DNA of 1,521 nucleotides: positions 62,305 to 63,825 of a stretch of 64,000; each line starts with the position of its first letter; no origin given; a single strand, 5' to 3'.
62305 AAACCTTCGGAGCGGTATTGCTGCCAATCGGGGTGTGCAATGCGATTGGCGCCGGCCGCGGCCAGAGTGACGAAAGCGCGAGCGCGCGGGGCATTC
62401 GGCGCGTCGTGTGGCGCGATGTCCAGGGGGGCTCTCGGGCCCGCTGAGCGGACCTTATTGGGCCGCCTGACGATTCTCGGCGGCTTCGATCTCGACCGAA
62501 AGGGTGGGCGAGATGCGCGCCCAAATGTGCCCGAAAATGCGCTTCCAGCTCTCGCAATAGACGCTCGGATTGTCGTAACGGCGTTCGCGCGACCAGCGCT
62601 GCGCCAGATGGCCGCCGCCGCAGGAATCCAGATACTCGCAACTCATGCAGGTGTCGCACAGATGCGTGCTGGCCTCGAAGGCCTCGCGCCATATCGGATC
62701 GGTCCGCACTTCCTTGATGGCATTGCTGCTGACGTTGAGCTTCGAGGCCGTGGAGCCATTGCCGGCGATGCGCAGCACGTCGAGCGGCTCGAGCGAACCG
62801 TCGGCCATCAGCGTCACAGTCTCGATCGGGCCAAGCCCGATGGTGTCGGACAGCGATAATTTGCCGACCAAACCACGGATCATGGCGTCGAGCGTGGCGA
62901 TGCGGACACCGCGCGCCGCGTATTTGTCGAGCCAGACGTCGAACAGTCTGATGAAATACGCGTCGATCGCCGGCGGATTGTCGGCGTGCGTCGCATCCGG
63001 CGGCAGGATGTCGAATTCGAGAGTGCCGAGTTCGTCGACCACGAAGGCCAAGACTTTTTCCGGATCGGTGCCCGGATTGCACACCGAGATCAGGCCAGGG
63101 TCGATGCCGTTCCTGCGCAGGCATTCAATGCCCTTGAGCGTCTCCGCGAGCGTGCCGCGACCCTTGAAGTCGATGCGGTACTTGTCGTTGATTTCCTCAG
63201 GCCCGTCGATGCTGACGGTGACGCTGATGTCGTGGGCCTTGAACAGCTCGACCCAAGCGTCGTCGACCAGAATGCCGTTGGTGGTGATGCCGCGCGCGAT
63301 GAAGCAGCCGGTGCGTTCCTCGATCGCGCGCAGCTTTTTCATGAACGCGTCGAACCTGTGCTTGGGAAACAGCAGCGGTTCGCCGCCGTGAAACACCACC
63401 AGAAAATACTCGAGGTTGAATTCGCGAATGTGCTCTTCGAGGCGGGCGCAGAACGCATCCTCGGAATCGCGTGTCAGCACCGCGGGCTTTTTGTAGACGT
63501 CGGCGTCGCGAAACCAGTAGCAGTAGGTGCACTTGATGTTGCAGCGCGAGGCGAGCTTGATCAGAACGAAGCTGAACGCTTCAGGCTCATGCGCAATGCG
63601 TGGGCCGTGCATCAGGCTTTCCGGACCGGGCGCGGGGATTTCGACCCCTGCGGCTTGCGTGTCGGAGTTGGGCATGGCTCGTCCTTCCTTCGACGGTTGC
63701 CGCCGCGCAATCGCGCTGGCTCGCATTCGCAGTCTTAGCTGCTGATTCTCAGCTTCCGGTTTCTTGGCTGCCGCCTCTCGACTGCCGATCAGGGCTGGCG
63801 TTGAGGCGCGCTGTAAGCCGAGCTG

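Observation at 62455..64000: Aromatic/Arg-rich small ORF directly upstream of a radical SAM/SPASM maturase: candidate multi-cyclophane (triceptide-like) RiPP locus, cut by the window edge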

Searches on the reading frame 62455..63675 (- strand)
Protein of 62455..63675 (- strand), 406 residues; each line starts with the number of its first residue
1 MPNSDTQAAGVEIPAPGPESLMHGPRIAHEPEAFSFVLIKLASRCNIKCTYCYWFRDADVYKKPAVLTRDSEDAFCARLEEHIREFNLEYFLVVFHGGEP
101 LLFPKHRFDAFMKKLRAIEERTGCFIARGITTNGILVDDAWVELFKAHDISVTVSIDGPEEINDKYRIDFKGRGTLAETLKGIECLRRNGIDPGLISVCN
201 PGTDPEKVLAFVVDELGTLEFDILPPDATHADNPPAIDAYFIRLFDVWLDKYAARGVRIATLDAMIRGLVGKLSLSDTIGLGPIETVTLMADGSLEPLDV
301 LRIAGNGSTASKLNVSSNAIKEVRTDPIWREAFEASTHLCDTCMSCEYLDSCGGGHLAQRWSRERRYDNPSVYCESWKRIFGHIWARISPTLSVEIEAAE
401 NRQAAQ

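Call 5: search_protein_families(library=ncbifam, proteins=[window:62455-63675:-], max_evalue=0.01)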
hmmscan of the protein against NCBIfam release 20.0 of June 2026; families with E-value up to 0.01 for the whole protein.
window:62455-63675:- (406 aa): 64 families (the best 25 are shown)
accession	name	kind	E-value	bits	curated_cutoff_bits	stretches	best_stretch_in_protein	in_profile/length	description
NF041707.1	rSAM_YhhB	equivalog_domain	8e-86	288.2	445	1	36-389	3-366/369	cyclophane-forming radical SAM/SPASM peptide maturase YhhB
TIGR04269.1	SAM_SPASM_FxsB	subfamily_domain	3e-76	256.8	370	1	37-384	4-361/363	FxsB family cyclophane-forming radical SAM/SPASM peptide maturase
TIGR04496.1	rSAM_XyeB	equivalog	1.1e-56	192.3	450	1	37-380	6-361/385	cyclophane-forming radical SAM/SPASM peptide maturase XyeB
NF041298.1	rSAM_mat_DynA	equivalog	4.5e-37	127.9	450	1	38-389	4-354/356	dynobactin maturation radical SAM/SPASM protein DynA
TIGR03942.1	sulfatase_rSAM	equivalog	7.1e-37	127.3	349.45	1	39-387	4-356/363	anaerobic sulfatase maturase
NF041718.1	rSAM_phane_AMC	equivalog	8.1e-34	117.2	425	1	34-374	5-346/362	cyclophane-forming radical SAM peptide maturase AmcB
TIGR04261.1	rSAM_GlyRichRpt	subfamily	2.1e-31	109.2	310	1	41-214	3-175/363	cyclophane-forming radical SAM/SPASM peptide maturase GrrM/OscB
NF041300.1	rSAM_mat_DarW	exception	1.4e-28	99.9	650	1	31-390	37-400/415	radical SAM/SPASM peptide maturase DarW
NF010321.0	PRK13758.1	equivalog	5.3e-28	98.2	441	1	37-387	6-361/370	anaerobic sulfatase-maturase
NF010308.0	PRK13745.1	equivalog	1.5e-26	93.3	484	1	37-200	15-176/412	anaerobic sulfatase-maturation protein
NF047865.1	rSAM_PapB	equivalog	1.4e-24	87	340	1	38-189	6-152/330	PapB family radical SAM/SPASM ranthipeptide maturase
NF038005.1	rSAM_mat_DarE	equivalog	2e-23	82.9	650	1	37-368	76-412/432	darobactin maturation radical SAM/SPASM protein DarE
TIGR03906.1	quino_hemo_SAM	equivalog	1.8e-21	76.3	453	1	11-178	70-233/467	quinohemoprotein amine dehydrogenase maturation protein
NF038107.1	rSAM_NF038107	equivalog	2.1e-20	72.9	600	1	38-188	88-235/444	Cys-every-fifth radical SAM/SPASM peptide maturase CefB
TIGR04083.1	rSAM_pep_methan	hypoth_equivalog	6.9e-19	68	300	1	42-393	7-348/376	TIGR04083 family peptide-modifying radical SAM enzyme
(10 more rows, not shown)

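Call 6: search_protein_families(library=pfam, proteins=[window:62455-63675:-], max_evalue=0.01)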
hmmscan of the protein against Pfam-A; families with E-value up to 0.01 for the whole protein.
window:62455-63675:- (406 aa): 2 families
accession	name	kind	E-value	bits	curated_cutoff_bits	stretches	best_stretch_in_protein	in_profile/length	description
PF04055.27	Radical_SAM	-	1.3e-15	58.4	29.5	1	41-204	3-155/166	Radical SAM superfamily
PF13353.11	Fer4_12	-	2.4e-05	25.1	22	1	42-157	12-118/137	4Fe-4S single cluster domain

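Call 7: find_encoding_contigs(protein=window:62455-63675:-, flank=10000, max_places=10)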
Protein window:62455-63675:- (406 aa): 18 contigs read that carry it; 10 places shown.
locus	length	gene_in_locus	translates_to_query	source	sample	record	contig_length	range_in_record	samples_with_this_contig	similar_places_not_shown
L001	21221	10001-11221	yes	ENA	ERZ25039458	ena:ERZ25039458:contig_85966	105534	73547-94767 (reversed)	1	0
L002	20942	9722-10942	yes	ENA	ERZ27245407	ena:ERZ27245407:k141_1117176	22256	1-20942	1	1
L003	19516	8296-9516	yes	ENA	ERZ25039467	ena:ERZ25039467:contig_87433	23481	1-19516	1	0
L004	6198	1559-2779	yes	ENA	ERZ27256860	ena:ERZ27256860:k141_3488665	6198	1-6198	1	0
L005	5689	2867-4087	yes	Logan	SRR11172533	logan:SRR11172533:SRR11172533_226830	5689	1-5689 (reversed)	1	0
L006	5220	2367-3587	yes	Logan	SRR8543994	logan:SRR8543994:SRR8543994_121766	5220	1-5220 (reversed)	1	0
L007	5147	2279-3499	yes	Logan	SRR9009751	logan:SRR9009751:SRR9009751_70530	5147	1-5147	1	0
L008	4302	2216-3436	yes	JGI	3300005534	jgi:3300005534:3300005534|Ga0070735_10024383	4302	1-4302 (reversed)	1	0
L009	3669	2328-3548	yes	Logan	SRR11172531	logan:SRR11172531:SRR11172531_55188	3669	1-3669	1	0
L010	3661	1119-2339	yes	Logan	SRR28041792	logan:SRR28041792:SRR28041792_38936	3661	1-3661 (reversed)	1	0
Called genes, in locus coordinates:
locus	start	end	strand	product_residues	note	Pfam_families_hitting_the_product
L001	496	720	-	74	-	PF01494:FAD_binding_3, PF07992:Pyr_redox_2 (weak), PF00890:FAD_binding_2 (weak), PF01266:DAO, PF13450:NAD_binding_8 (weak)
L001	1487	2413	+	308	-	PF00126:HTH_1, PF25213:HVO_A0261_N (weak), PF03466:LysR_substrate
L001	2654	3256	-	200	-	PF13489:Methyltransf_23 (weak), PF08241:Methyltransf_11, PF13649:Methyltransf_25 (weak)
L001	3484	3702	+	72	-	-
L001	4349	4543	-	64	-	-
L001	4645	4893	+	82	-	-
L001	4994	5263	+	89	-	-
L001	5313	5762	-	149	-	-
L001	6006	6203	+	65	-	-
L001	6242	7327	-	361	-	PF04055:Radical_SAM, PF12544:LAM_C (weak)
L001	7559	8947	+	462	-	PF02776:TPP_enzyme_N, PF00205:TPP_enzyme_M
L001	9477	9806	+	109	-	-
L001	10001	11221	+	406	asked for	PF04055:Radical_SAM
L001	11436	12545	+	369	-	PF00196:GerE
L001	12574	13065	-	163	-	PF00152:tRNA-synt_2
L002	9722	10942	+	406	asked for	PF04055:Radical_SAM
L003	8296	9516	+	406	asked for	PF04055:Radical_SAM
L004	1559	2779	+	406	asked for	PF04055:Radical_SAM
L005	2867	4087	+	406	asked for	PF04055:Radical_SAM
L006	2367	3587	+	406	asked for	PF04055:Radical_SAM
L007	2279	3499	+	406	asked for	PF04055:Radical_SAM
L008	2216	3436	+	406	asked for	PF04055:Radical_SAM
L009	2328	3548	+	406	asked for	PF04055:Radical_SAM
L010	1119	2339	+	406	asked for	PF04055:Radical_SAM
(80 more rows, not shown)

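Call 8: find_homologous_proteins(query=window:62458-63675:-)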
Query window:62458-63675:- (406 aa): 1331 proteins with E <= 0.001 among 8000 candidates; the best 120 are listed.
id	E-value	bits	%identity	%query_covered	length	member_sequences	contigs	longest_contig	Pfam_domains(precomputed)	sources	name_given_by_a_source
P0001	8.9e-259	876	93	99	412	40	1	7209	PF04055.28,PF13353.12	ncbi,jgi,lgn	jgi:uncharacterized protein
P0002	6.1e-237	804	84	99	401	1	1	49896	PF04055.28,PF13353.12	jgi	jgi:uncharacterized protein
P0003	1.2e-236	803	84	99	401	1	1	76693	PF04055.28,PF13353.12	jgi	jgi:uncharacterized protein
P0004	1.2e-232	790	84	98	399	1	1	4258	PF04055.28,PF13353.12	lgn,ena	-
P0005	3.0e-232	789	85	97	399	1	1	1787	PF04055.28,PF13353.12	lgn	-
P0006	4.1e-232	788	85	97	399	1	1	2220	PF04055.28,PF13353.12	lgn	-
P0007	4.5e-232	788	84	98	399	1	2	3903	PF04055.28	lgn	-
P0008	7.0e-232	788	84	96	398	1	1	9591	PF04055.28,PF13353.12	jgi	jgi:uncharacterized protein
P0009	7.9e-232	788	83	98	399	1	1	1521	PF04055.28,PF13353.12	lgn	-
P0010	2.2e-231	786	83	98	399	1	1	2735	PF04055.28,PF13353.12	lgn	-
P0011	7.5e-231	784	83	98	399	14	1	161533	PF04055.28,PF13353.12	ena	-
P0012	8.5e-230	781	83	98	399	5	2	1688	PF04055.28,PF13353.12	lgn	-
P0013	1.0e-229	781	83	96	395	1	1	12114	PF04055.28,PF13353.12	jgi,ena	-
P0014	2.1e-229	780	82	97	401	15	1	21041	PF04055.28,PF13353.12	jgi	jgi:uncharacterized protein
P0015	2.6e-225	766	80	97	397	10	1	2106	PF04055.28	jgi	jgi:uncharacterized protein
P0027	9.5e-205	698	74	99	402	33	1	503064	PF04055.28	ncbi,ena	-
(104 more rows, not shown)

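Call 16: find_related_loci(query=A1, collection=genome_contigs, flank=4000)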
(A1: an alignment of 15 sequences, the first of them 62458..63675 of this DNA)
Query A1 (406 aa) in genome_contigs; peptide patterns used: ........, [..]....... (x = any residue, [..] = any of these).
600 stretches matched a pattern (row limit reached: there are more); 587 encode a relative of the query (tblastn E <= 1e-3); the best 80 are kept; 79 distinct loci.
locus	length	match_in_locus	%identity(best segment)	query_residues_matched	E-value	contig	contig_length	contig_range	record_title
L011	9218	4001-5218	88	1-406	0e+0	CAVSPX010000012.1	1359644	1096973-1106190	MAG: uncultured Alphaproteobacteria bacterium isolate MFD03044.bin.1.7 genome assembly, contig: contig_9317, whole genom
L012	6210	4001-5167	80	16-403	0e+0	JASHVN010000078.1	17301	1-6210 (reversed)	MAG: Xanthobacteraceae bacterium isolate JOPF206 JOPF_AWAY_contig_120852, whole genome shotgun sequence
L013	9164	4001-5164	80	17-403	0e+0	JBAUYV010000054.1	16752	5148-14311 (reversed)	MAG: Xanthobacteraceae bacterium isolate MFD06940_ilm_asm_bin18 k127_420014, whole genome shotgun sequence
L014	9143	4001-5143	76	17-396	0e+0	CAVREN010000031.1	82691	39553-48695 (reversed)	MAG: uncultured Alphaproteobacteria bacterium isolate MFD10071.bin.2.78 genome assembly, contig: contig_28358, whole gen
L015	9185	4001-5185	73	5-398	0e+0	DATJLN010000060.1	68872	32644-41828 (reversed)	MAG TPA_asm: Xanthobacteraceae bacterium isolate SMAG_U14810 k141_2707621, whole genome shotgun sequence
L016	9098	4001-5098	78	34-399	0e+0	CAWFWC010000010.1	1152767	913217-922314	MAG: uncultured Alphaproteobacteria bacterium isolate MFD04967.bin.1.135 genome assembly, contig: contig_54107, whole ge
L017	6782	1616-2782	67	9-398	0e+0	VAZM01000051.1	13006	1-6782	MAG: Alphaproteobacteria bacterium isolate AP_8 14_0903_02_30cm_scaffold_3332, whole genome shotgun sequence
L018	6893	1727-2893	67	12-401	0e+0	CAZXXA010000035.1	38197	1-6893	MAG TPA_asm: uncultured Methylovirgula sp. isolate SRP272529_co1_127 genome assembly, contig: NODE_1469_length_38197_cov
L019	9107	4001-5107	68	32-399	0e+0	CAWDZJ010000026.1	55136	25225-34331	MAG: uncultured Alphaproteobacteria bacterium isolate MFD05684.bin.2.282 genome assembly, contig: contig_71044, whole ge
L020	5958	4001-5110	68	34-403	0e+0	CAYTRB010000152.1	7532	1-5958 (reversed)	MAG TPA_asm: uncultured Methylocapsa sp. isolate binchicken_co3_519 genome assembly, contig: NODE_32028_length_7532_cov_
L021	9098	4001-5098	69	30-395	8e-180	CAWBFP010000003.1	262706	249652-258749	MAG: uncultured Alphaproteobacteria bacterium isolate MFD04850.bin.2.257 genome assembly, contig: contig_108247, whole g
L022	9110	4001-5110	79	34-403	0e+0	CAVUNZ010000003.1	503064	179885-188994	MAG: uncultured Alphaproteobacteria bacterium isolate MFD02579.bin.1.14 genome assembly, contig: contig_14759, whole gen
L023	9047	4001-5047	73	34-382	8e-178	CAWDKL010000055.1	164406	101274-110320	MAG: uncultured Alphaproteobacteria bacterium isolate MFD04752.bin.2.14 genome assembly, contig: contig_3101, whole geno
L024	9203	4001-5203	61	7-406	4e-175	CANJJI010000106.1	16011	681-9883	MAG: Beijerinckiaceae bacterium isolate RH-23may17-1181 genome assembly, contig: RH-23may17-C27433, whole genome shotgun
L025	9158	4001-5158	63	9-396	1e-174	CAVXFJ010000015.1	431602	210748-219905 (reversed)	MAG: uncultured proteobacterium isolate MFD02416.bin.1.330 genome assembly, contig: contig_46338, whole genome shotgun s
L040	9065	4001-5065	44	35-389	6e-112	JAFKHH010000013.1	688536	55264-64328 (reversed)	MAG: Filimonas sp. isolate SCN18_14_9_16_R5_B_42_18 SCN18_14_9_16_R5_B_scaffold_6, whole genome shotgun sequence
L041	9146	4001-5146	42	4-394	3e-104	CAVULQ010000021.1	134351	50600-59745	MAG: uncultured Alphaproteobacteria bacterium isolate MFD06435.bin.2.53 genome assembly, contig: contig_75841, whole gen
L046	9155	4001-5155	41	10-400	3e-97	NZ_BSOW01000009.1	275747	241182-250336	Bradyrhizobium iriomotense strain NBRC 102520 sequence009, whole genome shotgun sequence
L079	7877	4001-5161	67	21-400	0e+0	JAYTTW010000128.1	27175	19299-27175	MAG: Hyphomicrobiales bacterium isolate GFS_5459 GFS_5459_127, whole genome shotgun sequence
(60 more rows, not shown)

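Call 28: search_protein_families(library=pfam, proteins=[L021:5221-6249:+, L024:5252-6289:+, L079:5238-6260:+], max_evalue=0.01)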
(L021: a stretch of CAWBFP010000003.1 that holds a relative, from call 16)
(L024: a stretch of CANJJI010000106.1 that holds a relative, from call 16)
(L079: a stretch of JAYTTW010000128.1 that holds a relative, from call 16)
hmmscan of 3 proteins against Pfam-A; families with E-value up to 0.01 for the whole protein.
L021:5221-6249:+ (342 aa): 1 family
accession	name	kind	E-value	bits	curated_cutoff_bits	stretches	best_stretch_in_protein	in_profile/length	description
PF00795.27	CN_hydrolase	-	1.3e-42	146.3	23.2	1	8-285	1-255/256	Carbon-nitrogen hydrolase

L024:5252-6289:+ (345 aa): 1 family
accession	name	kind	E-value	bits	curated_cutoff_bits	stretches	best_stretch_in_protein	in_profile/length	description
PF00795.27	CN_hydrolase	-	5.5e-42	144.3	23.2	1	9-286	1-255/256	Carbon-nitrogen hydrolase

L079:5238-6260:+ (340 aa): 1 family
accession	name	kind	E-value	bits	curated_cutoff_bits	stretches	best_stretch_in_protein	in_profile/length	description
PF00795.27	CN_hydrolase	-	2.2e-39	135.8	23.2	1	9-285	1-255/256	Carbon-nitrogen hydrolase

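Call 37: search_solved_structures(query=window:62458-63675:-, max_evalue=0.001, show_alignments=1)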
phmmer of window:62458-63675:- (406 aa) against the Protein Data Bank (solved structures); distinct sequences matched with E-value up to 0.001: 9.
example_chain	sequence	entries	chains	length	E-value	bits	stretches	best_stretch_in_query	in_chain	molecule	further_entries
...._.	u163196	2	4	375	2.8e-59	204.3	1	36-389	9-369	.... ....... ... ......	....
4k36_A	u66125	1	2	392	1.5e-22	83.3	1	37-389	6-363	Anaerobic sulfatase-maturating enzyme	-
4k37_A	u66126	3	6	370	1.7e-22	83.1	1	37-388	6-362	Anaerobic sulfatase-maturating enzyme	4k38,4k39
8vpo_A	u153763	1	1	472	7.6e-08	34.9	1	35-191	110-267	Radical SAM core domain-containing protein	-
5wgg_A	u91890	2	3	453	5.6e-07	32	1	39-180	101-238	Radical SAM domain protein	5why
6y1x_A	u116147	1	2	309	1.7e-05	27.2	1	32-162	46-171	Radical SAM domain protein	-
7bi7_A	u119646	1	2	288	0.00018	23.8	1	37-211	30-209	FeMo cofactor biosynthesis protein NifB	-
7jmb_A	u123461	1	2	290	0.00018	23.7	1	37-211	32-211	Nitrogenase iron-molybdenum cofactor biosynthesis protein NifB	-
7jma_A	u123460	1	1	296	0.00019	23.7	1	37-211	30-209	Nitrogenase iron-molybdenum cofactor biosynthesis protein NifB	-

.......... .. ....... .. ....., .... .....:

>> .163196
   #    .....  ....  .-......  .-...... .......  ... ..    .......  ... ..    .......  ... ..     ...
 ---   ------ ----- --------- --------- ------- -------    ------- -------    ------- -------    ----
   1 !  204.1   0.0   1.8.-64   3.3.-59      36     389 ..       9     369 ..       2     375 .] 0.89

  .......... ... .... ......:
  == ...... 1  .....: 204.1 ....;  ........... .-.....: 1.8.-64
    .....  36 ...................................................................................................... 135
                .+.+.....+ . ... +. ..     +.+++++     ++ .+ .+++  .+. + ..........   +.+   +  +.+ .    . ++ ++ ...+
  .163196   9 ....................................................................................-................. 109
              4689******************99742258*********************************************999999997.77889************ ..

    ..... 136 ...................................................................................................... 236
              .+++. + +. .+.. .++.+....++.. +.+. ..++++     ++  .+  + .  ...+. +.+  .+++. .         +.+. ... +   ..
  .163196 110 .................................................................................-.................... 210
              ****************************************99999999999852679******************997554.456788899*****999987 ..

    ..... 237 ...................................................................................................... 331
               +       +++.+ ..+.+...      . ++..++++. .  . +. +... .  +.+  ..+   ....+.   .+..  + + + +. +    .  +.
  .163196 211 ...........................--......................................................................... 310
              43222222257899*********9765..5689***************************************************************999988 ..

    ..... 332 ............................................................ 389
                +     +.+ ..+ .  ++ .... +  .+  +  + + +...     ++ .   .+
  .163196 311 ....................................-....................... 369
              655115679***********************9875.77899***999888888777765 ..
